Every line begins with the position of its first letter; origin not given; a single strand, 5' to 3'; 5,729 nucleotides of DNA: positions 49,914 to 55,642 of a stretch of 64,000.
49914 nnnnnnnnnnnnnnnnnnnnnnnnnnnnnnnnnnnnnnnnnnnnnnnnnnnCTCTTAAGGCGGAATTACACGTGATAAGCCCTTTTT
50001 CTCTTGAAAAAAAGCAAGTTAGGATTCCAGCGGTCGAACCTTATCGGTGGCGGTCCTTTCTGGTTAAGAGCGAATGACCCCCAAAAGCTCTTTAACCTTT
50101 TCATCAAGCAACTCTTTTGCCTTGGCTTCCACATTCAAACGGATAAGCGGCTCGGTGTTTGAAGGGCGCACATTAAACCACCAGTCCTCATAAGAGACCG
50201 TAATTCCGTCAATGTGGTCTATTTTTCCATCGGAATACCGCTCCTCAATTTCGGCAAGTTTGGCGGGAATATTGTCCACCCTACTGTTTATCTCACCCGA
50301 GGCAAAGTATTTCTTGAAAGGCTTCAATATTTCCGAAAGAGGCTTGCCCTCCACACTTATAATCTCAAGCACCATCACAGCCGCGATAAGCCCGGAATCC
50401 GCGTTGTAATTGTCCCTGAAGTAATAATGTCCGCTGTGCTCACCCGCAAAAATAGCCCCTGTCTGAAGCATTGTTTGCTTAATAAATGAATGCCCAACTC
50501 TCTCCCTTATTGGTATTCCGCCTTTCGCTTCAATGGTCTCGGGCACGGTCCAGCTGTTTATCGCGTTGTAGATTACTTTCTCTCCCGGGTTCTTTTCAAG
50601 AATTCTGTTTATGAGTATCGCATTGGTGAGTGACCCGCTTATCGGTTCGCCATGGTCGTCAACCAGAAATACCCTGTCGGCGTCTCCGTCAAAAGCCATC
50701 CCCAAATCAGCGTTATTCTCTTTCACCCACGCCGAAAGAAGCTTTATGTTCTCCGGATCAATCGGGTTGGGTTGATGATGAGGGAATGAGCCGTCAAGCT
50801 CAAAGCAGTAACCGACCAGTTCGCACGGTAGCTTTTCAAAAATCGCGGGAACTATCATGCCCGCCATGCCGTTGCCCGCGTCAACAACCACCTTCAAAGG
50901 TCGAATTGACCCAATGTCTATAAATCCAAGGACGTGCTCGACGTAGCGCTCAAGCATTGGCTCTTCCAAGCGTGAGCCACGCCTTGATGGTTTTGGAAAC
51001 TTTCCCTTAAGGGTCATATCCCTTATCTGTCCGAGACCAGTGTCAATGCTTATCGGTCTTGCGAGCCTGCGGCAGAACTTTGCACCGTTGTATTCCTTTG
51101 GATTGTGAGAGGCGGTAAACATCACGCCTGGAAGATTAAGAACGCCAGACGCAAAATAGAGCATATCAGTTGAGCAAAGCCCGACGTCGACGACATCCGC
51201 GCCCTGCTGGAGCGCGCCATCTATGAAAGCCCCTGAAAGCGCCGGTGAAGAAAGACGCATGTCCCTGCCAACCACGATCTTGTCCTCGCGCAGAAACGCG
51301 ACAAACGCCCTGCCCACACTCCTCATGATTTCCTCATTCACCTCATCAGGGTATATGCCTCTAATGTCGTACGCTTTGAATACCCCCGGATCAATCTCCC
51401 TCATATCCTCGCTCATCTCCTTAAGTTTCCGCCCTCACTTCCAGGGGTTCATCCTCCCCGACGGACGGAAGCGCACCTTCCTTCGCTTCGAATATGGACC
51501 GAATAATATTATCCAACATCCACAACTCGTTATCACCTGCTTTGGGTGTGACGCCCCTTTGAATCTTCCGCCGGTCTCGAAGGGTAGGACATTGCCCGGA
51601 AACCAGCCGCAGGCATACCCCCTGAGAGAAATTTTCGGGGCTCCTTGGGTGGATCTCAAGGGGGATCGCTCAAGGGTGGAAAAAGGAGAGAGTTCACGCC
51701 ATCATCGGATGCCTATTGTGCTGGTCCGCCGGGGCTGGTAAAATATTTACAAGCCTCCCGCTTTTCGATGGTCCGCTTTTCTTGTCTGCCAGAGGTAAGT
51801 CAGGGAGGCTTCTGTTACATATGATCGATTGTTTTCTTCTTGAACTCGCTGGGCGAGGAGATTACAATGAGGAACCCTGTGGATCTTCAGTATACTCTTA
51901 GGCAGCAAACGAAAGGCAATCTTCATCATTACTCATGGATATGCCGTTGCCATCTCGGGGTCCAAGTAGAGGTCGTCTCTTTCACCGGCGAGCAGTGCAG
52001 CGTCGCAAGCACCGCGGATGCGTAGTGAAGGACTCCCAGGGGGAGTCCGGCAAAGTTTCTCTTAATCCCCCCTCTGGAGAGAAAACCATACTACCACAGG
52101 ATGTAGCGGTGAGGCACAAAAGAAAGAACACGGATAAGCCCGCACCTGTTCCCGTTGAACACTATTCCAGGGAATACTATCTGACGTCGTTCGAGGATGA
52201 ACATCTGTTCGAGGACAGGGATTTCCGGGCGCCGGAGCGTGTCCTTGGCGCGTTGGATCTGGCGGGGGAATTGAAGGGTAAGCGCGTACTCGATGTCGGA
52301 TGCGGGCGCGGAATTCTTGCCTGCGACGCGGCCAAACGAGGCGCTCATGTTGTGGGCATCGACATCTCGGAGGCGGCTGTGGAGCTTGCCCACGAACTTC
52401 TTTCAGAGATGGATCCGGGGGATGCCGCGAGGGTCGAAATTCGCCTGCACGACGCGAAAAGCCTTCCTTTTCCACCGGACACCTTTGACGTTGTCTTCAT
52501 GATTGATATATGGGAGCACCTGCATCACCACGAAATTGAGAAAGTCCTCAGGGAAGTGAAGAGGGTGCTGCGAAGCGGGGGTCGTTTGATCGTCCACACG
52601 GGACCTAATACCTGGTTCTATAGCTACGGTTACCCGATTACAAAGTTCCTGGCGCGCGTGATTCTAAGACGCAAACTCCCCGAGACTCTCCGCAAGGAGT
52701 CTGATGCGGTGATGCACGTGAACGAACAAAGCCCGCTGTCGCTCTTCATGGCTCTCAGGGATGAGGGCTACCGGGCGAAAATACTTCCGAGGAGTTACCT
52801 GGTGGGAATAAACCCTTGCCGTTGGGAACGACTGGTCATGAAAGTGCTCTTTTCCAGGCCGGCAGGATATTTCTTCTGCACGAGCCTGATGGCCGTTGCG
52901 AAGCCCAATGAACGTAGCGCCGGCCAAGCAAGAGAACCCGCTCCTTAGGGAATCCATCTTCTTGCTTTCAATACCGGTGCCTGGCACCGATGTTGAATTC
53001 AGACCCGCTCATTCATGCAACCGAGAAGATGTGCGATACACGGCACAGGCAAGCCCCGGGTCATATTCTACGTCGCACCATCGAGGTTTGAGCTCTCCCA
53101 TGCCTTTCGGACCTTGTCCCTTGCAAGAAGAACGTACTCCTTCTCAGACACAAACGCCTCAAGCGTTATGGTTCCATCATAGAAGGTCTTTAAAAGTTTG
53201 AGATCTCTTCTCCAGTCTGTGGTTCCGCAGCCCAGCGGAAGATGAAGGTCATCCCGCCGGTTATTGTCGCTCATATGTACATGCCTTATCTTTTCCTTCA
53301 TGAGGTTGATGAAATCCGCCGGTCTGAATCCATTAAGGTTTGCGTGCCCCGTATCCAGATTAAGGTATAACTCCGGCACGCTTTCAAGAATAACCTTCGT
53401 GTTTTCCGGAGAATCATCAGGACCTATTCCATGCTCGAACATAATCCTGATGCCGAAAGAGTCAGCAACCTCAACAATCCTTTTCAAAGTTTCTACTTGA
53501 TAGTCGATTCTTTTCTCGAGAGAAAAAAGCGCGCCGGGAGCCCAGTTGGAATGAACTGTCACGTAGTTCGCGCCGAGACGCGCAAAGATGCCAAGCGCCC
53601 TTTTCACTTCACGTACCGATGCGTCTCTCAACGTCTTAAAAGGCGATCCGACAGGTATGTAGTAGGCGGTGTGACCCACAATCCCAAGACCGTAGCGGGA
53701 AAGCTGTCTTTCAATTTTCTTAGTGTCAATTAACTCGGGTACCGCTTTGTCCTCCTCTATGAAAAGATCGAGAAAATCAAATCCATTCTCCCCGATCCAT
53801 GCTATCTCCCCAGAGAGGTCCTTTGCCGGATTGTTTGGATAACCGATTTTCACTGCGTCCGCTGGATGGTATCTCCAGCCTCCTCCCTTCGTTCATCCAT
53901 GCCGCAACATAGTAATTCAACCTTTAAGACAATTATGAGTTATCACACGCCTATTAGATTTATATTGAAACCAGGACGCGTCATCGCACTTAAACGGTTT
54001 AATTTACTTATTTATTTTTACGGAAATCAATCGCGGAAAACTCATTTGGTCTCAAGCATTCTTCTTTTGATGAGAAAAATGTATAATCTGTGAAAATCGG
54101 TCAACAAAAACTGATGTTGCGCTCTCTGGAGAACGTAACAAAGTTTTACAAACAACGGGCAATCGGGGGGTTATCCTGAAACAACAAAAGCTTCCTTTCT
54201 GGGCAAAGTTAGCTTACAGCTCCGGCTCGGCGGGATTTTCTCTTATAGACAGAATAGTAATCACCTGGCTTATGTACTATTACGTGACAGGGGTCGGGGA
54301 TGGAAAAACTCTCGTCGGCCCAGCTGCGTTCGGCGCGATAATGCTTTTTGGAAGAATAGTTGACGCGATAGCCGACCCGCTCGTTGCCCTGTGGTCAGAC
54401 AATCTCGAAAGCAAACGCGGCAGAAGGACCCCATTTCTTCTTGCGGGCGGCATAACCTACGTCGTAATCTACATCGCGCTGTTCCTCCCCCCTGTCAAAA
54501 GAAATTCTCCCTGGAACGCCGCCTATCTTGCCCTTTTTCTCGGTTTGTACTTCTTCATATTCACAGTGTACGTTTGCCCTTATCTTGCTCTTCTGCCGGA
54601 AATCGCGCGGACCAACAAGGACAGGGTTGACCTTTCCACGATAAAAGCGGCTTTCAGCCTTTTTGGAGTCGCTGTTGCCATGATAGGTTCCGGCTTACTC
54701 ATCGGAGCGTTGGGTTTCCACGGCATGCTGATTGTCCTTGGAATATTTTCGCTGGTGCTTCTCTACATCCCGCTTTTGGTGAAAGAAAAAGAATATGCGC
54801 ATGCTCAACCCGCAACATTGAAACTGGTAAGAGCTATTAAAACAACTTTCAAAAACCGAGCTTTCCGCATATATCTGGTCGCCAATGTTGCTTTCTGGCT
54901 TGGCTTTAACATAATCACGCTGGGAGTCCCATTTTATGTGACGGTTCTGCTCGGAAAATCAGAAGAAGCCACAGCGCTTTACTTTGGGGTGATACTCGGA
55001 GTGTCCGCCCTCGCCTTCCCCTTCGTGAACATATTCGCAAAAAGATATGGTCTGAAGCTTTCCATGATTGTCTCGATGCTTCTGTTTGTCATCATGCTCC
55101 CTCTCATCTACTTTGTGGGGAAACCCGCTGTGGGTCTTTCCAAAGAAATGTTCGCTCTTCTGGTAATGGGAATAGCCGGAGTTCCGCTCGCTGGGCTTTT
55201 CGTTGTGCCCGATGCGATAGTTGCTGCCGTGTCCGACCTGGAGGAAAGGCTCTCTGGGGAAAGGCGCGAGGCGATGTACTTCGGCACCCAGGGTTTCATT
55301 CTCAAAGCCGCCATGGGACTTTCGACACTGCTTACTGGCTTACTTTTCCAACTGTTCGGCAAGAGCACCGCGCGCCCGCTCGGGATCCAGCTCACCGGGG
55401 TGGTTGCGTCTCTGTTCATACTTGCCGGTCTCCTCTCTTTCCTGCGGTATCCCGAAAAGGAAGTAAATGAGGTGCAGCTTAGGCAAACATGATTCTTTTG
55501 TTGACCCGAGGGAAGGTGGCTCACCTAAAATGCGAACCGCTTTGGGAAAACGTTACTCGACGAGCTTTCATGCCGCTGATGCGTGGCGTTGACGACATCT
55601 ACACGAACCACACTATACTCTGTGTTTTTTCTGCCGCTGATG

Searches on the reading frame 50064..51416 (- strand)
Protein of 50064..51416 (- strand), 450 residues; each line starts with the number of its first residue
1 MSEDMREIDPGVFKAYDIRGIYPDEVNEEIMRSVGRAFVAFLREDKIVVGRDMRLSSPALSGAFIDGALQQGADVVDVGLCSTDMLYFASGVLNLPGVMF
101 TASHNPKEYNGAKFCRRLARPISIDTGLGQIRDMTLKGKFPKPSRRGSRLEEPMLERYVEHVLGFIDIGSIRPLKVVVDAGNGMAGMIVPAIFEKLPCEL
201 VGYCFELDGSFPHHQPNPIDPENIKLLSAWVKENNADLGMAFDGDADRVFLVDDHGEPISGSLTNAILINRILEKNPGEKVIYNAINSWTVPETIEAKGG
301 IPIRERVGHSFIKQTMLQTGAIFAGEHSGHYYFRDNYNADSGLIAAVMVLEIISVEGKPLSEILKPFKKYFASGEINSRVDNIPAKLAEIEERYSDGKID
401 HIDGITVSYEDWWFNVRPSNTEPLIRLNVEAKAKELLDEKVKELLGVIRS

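Call 14: search_protein_families(library=pfam, proteins=[window:50064-51416:-], max_evalue=0.001)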
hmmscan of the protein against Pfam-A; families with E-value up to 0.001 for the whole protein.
window:50064-51416:- (450 aa): 4 families
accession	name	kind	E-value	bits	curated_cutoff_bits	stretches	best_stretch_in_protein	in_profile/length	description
PF02878.22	PGM_PMM_I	-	1.8e-31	109.1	22.5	1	12-131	3-127/138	Phosphoglucomutase/phosphomannomutase, alpha/beta/alpha domain I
PF02879.22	PGM_PMM_II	-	3.2e-28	98.7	29.3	1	156-256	1-103/103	Phosphoglucomutase/phosphomannomutase, alpha/beta/alpha domain II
PF02880.22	PGM_PMM_III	-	9.4e-24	84.2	20.7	1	266-370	7-115/115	Phosphoglucomutase/phosphomannomutase, alpha/beta/alpha domain III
PF00408.26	PGM_PMM_IV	-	1.5e-11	44.6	23.1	1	375-441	1-62/68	Phosphoglucomutase/phosphomannomutase, C-terminal domain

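Call 71: list_cluster_members(proteins=[P0001, P0002, window:50064-51416:-, window:49053-49964:+, P0007])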
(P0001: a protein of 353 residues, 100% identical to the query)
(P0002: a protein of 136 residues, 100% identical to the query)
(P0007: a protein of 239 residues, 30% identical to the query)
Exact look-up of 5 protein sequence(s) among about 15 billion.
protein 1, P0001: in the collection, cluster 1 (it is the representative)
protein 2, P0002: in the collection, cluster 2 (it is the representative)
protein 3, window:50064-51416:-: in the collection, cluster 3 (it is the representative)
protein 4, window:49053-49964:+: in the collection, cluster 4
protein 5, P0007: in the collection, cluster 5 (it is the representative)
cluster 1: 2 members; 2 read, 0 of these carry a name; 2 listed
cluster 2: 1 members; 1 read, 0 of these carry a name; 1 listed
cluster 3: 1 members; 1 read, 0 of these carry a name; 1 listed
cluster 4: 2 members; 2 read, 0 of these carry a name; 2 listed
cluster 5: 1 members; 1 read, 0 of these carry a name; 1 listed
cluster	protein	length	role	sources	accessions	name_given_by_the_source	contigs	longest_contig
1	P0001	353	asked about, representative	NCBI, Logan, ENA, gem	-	-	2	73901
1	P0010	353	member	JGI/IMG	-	-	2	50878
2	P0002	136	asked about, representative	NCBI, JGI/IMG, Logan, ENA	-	-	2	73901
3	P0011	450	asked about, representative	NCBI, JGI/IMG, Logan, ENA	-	-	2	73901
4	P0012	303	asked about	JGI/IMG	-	-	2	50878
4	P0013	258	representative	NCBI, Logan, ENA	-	-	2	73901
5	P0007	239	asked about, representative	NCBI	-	-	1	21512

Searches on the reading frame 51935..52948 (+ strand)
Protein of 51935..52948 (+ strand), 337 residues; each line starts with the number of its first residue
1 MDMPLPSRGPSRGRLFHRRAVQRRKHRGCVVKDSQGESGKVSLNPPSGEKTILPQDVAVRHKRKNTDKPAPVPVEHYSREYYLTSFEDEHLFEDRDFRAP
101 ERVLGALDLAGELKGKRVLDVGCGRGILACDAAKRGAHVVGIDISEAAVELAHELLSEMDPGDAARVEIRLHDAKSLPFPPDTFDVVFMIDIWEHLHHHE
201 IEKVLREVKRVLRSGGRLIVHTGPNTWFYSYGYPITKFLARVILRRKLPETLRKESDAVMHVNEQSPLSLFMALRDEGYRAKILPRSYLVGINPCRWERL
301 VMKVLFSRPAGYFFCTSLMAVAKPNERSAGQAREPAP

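Call 14: search_protein_families(library=pfam, proteins=[window:51935-52948:+], max_evalue=0.001)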
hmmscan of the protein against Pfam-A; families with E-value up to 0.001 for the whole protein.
window:51935-52948:+ (337 aa): 17 families
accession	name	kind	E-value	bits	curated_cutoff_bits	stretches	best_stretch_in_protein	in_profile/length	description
PF13649.12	Methyltransf_25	-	4.7e-25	88.6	27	1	118-216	1-97/97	Methyltransferase domain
PF08241.18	Methyltransf_11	-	5.3e-25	88.3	21.2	1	119-220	1-95/95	Methyltransferase domain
PF13847.12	Methyltransf_31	-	3.5e-21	75.8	27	1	114-256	3-126/145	Methyltransferase domain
PF08242.18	Methyltransf_12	-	3.9e-19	69.6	30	1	119-218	1-98/98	Methyltransferase domain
PF13489.12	Methyltransf_23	-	9.8e-17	61.6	27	1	110-227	16-123/164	Methyltransferase domain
PF02353.26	CMAS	-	3.8e-16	59.7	27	1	113-222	61-166/273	Mycolic acid cyclopropane synthetase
PF01209.24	Ubie_methyltran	-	5.3e-11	42.7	20.1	1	108-220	41-151/233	ubiE/COQ5 methyltransferase family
PF05175.20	MTS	-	8e-09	35.8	23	1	114-220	31-138/170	Methyltransferase small domain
PF06325.19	PrmA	-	1e-08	35.5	22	1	112-188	159-231/296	Ribosomal protein L11 methyltransferase (PrmA)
PF08003.17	Methyltransf_9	-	4.7e-08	32.8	23.8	1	111-222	112-219/315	Protein of unknown function (DUF1698)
PF03602.21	Cons_hypoth95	-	1.1e-05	25.7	24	1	110-189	37-119/182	Conserved hypothetical protein 95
PF01555.25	N6_N4_Mtase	-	6.8e-05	23.4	26.7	0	110-153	177-220/221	DNA methylase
PF05724.17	TPMT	-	0.0001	22.5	26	1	112-152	35-75/218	Thiopurine S-methyltransferase (TPMT)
PF00891.24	Methyltransf_2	-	0.00043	20.1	22.3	1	116-220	64-164/210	O-methyltransferase domain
PF01135.25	PCMT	-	0.00044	20.5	20.3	0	72-175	28-134/210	Protein-L-isoaspartate(D-aspartate) O-methyltransferase (PCMT)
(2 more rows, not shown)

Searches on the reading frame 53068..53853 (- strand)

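Call 14: search_protein_families(library=pfam, proteins=[window:53068-53853:-], max_evalue=0.001)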
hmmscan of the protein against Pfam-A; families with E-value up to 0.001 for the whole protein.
window:53068-53853:- (261 aa): 1 family
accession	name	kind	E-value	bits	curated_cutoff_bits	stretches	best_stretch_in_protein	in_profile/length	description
PF01261.30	AP_endonuc_2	-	1.5e-32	113.7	31.1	1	18-237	2-233/249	Xylose isomerase-like TIM barrel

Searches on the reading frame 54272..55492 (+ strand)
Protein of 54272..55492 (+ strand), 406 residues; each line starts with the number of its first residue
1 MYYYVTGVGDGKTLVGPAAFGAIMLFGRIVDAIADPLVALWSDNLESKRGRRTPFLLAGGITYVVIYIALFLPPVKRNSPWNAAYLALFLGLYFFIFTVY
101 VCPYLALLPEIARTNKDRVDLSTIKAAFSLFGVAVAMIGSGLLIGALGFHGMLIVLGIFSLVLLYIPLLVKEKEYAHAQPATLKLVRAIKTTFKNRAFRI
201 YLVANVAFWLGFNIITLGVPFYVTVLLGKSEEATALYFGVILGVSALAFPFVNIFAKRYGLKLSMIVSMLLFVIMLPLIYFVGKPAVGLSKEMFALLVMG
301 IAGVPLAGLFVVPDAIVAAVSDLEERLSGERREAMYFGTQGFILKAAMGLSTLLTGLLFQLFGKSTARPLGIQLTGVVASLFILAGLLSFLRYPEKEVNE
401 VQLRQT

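Call 14: search_protein_families(library=pfam, proteins=[window:54272-55492:+], max_evalue=0.001)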
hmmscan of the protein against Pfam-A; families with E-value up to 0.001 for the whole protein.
window:54272-55492:+ (406 aa): 2 families
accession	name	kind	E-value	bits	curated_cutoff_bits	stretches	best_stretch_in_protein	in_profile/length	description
PF13347.12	MFS_2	-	3.8e-55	187.6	27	1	14-381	29-401/427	MFS/sugar transport protein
PF07690.21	MFS_1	-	6.4e-18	65.2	33.4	2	19-310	33-311/347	Major Facilitator Superfamily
